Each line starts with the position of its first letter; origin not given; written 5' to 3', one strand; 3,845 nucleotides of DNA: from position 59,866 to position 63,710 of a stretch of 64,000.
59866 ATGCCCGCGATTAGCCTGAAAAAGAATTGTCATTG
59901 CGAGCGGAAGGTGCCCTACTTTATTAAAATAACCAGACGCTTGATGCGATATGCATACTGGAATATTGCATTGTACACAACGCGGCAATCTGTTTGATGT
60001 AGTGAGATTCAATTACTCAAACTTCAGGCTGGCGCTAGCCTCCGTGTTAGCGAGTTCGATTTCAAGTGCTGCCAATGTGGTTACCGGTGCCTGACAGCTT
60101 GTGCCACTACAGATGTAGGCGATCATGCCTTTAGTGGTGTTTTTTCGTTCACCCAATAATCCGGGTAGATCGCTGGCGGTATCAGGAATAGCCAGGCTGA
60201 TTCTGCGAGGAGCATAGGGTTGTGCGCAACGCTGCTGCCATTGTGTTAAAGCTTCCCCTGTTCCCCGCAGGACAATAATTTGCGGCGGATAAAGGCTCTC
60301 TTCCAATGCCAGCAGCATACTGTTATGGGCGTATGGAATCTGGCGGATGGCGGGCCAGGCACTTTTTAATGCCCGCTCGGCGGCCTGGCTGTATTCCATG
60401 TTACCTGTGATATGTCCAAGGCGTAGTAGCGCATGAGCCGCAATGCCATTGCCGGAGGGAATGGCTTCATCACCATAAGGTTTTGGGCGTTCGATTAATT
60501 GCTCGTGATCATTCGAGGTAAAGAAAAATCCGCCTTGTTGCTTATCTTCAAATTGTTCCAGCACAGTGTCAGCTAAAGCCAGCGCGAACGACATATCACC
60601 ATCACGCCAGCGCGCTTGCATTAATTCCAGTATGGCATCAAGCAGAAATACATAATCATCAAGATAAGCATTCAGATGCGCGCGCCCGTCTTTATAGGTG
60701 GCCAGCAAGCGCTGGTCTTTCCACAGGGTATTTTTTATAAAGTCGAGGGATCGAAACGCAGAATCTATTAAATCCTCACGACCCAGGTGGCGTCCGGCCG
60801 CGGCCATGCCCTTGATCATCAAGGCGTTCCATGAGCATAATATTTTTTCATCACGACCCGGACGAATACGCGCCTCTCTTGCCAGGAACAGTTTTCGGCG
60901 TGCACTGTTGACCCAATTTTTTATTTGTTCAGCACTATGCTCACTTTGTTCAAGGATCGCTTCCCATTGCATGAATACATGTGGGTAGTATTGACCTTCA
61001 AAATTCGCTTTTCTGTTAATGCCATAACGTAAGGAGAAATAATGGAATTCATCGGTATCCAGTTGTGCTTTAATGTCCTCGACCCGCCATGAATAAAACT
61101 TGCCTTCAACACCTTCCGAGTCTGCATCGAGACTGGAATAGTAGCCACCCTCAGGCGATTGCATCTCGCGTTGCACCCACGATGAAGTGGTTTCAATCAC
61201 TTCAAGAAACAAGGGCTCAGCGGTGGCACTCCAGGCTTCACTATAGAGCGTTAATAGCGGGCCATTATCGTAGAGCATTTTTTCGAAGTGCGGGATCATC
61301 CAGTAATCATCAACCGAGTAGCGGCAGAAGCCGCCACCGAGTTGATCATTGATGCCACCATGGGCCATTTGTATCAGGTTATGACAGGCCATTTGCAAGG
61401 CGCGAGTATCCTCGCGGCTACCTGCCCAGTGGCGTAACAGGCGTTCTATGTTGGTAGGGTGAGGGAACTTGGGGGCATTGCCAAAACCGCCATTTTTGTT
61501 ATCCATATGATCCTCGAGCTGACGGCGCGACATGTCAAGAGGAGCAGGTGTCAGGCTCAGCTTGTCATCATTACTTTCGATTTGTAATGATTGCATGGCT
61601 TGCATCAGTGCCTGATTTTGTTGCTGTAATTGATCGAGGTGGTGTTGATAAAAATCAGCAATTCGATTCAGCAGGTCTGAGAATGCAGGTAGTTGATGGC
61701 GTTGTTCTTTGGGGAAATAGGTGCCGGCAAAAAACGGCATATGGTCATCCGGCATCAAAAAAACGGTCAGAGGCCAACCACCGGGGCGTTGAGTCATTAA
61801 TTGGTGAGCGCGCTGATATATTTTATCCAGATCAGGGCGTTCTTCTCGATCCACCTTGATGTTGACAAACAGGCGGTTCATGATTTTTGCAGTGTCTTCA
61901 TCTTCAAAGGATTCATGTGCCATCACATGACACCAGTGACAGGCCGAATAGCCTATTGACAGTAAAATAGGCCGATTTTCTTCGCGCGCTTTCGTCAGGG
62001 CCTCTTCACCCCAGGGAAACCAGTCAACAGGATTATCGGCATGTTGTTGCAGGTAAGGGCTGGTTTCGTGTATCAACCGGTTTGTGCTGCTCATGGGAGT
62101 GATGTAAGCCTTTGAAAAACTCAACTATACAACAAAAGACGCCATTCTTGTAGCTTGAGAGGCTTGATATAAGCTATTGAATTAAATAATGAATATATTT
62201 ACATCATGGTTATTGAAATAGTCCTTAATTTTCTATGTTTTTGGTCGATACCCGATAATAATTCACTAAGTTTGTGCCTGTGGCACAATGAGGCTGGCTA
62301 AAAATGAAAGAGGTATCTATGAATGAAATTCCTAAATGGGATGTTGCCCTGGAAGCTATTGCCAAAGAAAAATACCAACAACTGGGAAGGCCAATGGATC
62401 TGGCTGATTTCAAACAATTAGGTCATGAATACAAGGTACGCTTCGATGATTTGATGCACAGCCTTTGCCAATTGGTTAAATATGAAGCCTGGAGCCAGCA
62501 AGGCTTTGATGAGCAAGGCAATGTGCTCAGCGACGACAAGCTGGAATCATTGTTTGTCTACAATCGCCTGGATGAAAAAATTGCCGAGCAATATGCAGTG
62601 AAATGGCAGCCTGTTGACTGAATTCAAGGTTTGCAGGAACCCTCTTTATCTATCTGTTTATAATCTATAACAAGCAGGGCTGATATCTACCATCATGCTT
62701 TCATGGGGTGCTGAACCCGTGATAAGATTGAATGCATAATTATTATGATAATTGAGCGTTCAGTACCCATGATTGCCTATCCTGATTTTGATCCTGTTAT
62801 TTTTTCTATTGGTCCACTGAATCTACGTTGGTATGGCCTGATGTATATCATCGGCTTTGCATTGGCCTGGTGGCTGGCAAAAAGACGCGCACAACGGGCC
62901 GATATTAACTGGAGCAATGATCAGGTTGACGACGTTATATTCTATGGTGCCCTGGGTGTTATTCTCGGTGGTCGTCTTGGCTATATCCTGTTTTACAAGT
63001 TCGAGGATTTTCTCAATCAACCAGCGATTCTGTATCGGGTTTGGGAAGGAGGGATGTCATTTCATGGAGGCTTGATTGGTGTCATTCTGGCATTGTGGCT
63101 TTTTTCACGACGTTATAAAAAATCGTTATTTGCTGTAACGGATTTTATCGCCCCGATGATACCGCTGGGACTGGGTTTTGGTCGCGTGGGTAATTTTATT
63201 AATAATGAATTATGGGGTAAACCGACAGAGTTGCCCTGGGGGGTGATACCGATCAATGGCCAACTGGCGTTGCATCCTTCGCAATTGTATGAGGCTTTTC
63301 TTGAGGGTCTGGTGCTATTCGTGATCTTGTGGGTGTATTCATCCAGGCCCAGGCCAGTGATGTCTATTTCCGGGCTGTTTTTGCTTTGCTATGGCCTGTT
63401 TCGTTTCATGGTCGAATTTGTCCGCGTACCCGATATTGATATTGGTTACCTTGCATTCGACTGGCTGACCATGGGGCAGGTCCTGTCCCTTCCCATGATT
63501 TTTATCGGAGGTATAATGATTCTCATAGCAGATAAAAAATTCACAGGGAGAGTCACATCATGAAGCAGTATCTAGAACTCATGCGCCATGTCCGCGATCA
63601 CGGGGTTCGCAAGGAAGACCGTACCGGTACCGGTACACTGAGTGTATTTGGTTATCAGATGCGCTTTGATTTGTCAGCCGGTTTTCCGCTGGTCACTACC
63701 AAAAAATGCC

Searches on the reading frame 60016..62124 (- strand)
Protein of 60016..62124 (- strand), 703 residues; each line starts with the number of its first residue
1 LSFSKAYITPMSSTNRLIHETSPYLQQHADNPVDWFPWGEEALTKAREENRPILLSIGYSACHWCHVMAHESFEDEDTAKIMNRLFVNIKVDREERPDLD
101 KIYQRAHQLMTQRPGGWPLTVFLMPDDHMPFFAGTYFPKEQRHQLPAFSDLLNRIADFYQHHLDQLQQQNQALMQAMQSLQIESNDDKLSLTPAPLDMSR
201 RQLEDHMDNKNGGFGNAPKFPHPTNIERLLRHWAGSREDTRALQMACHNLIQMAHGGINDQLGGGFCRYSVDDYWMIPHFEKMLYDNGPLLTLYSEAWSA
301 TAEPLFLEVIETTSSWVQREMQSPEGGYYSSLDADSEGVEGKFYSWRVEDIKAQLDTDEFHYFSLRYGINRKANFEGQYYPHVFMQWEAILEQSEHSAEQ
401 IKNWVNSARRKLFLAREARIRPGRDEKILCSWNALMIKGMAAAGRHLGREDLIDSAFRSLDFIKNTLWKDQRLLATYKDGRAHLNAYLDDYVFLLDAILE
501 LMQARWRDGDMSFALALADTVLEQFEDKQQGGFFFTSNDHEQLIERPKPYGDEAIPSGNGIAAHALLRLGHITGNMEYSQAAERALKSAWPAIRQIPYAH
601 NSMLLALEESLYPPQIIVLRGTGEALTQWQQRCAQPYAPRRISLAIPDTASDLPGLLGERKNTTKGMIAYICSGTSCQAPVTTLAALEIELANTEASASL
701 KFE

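Call 63: search_protein_families(library=pfam, proteins=[window:60016-62124:-], max_evalue=0.001)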
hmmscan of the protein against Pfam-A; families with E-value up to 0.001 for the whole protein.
window:60016-62124:- (703 aa): 2 families
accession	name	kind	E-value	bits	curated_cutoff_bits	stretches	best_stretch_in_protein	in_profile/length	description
PF03190.21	Thioredox_DsbH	-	1.6e-74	249.8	27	1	14-178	1-163/163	Protein of unknown function, DUF255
PF13899.12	Thioredoxin_7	-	3.3e-09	37.2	27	1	34-123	1-81/83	Thioredoxin-like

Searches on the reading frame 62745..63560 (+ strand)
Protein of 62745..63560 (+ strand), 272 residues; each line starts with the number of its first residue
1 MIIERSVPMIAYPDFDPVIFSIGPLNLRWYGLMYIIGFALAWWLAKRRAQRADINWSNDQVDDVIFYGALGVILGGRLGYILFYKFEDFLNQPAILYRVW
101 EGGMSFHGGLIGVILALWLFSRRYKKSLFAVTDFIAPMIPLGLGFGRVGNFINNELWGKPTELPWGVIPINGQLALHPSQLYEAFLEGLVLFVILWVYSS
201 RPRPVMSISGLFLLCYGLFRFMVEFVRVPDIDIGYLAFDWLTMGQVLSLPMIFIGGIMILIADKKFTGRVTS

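Call 63: search_protein_families(library=pfam, proteins=[window:62745-63560:+], max_evalue=0.001)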
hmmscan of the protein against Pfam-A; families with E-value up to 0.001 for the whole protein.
window:62745-63560:+ (272 aa): 1 family
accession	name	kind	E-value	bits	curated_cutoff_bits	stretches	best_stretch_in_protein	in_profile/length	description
PF01790.23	LGT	-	2.5e-83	279.5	24.9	1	17-260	1-239/240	Prolipoprotein diacylglyceryl transferase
